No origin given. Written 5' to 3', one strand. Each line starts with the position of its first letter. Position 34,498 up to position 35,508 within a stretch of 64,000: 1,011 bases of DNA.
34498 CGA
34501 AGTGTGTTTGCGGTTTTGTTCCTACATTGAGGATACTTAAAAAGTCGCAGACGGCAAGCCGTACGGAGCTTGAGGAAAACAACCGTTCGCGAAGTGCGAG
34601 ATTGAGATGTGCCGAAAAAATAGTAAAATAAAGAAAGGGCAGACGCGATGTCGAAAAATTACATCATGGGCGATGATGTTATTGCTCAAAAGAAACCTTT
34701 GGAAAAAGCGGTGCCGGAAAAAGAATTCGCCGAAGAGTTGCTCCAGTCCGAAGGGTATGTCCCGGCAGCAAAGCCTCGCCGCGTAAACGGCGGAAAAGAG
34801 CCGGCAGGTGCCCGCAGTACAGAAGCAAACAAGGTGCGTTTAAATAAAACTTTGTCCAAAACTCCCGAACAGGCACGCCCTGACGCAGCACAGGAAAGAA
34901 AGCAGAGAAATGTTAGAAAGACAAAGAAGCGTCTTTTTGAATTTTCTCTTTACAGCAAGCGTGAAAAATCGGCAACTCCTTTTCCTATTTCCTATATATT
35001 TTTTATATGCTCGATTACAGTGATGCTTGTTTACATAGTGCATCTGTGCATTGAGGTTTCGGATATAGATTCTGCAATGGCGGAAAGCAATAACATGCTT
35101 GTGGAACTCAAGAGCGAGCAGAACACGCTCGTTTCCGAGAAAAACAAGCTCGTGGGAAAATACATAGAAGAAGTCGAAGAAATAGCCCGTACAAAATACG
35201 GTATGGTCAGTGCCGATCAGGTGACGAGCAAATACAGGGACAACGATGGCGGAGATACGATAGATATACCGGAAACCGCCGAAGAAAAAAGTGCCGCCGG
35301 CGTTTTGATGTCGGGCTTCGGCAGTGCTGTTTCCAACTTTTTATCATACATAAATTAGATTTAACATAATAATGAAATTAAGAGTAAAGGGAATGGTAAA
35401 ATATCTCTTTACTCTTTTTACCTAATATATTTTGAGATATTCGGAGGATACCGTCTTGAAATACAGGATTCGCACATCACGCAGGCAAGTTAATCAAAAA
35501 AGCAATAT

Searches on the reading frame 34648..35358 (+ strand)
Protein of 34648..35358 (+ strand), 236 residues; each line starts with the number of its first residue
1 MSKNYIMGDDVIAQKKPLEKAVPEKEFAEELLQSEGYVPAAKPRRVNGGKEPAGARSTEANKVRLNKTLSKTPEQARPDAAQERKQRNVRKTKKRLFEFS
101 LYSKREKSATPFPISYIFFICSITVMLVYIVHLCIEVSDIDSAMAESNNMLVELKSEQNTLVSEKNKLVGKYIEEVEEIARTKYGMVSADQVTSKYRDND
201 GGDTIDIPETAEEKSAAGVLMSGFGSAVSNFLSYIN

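Call 64: search_protein_families(library=pfam, proteins=[window:34648-35358:+], max_evalue=0.001)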
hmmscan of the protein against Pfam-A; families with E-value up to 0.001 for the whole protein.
window:34648-35358:+ (236 aa): 1 family
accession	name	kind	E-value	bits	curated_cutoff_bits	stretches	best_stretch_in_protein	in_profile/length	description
PF04977.20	DivIC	-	2.7e-05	24.3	28.9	1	122-189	4-70/80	Septum formation initiator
